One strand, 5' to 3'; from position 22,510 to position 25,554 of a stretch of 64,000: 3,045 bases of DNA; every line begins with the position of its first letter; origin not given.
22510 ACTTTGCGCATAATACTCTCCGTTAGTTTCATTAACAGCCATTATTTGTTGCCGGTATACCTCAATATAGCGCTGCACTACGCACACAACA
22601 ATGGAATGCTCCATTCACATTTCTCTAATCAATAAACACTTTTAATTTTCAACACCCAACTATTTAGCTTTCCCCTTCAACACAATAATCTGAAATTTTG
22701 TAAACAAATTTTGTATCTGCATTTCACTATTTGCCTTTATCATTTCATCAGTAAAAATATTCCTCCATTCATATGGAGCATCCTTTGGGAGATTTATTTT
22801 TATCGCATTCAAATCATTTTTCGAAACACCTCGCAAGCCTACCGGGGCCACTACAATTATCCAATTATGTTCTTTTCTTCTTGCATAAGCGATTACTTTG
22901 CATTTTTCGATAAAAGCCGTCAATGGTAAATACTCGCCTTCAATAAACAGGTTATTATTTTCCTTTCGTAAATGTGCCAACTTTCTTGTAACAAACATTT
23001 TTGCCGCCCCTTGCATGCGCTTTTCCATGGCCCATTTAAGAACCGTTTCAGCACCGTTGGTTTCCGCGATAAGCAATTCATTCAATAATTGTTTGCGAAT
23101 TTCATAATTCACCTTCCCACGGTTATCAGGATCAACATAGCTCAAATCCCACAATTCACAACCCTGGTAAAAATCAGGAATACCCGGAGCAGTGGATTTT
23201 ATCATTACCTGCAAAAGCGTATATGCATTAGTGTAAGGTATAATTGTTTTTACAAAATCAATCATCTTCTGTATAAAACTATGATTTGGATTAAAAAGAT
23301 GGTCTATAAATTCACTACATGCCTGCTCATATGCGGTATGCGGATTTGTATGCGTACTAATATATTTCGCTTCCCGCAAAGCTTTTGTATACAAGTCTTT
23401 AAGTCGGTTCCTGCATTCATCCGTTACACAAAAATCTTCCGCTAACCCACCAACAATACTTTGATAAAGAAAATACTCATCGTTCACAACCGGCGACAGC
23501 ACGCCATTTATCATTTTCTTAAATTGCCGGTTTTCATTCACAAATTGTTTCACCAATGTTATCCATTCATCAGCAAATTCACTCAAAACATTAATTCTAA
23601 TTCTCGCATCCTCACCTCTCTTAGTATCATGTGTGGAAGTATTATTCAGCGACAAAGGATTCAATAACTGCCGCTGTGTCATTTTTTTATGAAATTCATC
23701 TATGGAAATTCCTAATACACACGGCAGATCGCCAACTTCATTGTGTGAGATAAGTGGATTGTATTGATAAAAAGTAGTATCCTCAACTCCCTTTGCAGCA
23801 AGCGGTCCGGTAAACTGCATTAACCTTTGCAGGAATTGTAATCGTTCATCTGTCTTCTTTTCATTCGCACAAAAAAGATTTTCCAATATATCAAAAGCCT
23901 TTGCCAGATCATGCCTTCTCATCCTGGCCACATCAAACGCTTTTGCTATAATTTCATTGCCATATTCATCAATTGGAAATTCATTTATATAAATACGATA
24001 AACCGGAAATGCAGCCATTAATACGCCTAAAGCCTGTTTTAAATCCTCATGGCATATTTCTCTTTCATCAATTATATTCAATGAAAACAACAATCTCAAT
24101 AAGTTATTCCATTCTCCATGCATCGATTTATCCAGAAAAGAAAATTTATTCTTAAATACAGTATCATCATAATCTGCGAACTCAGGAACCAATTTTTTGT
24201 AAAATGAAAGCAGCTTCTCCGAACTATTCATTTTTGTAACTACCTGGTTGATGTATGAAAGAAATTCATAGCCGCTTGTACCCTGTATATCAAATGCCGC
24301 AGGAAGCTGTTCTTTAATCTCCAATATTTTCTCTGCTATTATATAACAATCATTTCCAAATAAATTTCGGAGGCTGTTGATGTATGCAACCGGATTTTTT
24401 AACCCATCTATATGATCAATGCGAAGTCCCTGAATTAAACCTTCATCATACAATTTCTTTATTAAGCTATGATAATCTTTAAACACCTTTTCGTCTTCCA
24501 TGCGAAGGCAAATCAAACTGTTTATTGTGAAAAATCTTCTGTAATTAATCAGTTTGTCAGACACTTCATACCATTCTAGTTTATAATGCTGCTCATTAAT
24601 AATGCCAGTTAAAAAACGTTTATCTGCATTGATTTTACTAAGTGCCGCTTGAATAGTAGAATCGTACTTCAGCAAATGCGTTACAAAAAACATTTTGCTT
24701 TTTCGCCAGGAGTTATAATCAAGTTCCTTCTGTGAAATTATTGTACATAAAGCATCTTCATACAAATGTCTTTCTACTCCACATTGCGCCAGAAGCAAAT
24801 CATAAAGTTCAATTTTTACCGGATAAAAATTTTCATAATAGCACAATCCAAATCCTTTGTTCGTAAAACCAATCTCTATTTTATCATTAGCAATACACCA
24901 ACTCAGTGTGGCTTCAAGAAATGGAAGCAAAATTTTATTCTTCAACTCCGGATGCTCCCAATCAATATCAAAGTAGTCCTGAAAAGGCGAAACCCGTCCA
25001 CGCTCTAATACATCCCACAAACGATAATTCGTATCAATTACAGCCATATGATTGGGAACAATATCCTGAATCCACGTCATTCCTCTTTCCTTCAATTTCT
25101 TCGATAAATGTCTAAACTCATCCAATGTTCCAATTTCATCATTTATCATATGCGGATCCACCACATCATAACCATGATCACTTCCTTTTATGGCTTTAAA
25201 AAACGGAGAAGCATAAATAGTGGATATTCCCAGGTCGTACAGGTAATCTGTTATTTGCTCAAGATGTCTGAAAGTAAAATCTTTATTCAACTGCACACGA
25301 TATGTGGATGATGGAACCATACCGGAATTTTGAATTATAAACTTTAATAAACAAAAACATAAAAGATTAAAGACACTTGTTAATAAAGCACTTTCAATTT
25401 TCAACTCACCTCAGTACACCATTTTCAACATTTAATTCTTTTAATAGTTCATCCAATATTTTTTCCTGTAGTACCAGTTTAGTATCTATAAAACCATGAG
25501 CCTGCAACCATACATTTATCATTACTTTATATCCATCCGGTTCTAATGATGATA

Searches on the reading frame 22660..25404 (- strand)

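Call 14: search_protein_families(library=ncbifam, proteins=[window:22660-25404:-])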
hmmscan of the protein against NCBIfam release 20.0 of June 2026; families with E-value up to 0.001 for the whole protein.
window:22660-25404:- (914 aa): 18 families
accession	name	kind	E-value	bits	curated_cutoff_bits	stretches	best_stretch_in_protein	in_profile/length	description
TIGR02401.1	trehalose_TreY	equivalog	9.9e-239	794.8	498.65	1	31-909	1-836/838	malto-oligosyltrehalose synthase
NF011077.0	PRK14507.1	equivalog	6.2e-208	693.4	2148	1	28-912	740-1691/1693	malto-oligosyltrehalose synthase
NF011087.0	PRK14511.1-5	equivalog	1.6e-196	655.2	1556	3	353-900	405-983/996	malto-oligosyltrehalose synthase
NF011085.0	PRK14511.1-2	equivalog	4.5e-177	590.8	1312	1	29-908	2-869/873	malto-oligosyltrehalose synthase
NF011086.0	PRK14511.1-3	equivalog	6.4e-160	534.2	1411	1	31-910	4-921/924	malto-oligosyltrehalose synthase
NF011088.0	PRK14511.1-6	equivalog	5.7e-139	464.9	1877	3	352-909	427-1006/1009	malto-oligosyltrehalose synthase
NF011084.0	PRK14511.1-1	equivalog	5.2e-126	422.1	1021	2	267-838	184-674/728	malto-oligosyltrehalose synthase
NF041090.1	Cyc-maltodext_AglB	equivalog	1.8e-14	53.4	540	1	48-128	64-145/470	cyclomaltodextrinase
TIGR02456.1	treS_nterm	equivalog_domain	4.1e-14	52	678.35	1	45-146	27-124/539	maltose alpha-D-glucosyltransferase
TIGR02403.1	trehalose_treC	equivalog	6.2e-14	51.6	799.05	1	50-127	31-107/544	alpha,alpha-phosphotrehalase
NF008183.0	PRK10933.1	subfamily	5.6e-12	45.1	535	1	48-145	35-127/551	alpha,alpha-phosphotrehalase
NF041321.1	Alpha-amyl_MalA_Halo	equivalog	1.4e-11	43.5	875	1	41-126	277-361/666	alpha-amylase MalA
NF008051.0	PRK10785.1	equivalog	2.5e-10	39.2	568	1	50-123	183-254/607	maltodextrin glucosidase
NF011083.0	PRK14510.1-2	equivalog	3.9e-08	31.3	1322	1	52-120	229-295/1186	bifunctional glycogen debranching protein GlgX/4-alpha-glucanotransferase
NF051899.1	BetGalacBglAAgro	equivalog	4e-07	28.8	900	1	51-120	33-101/537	beta-galactosidase BglA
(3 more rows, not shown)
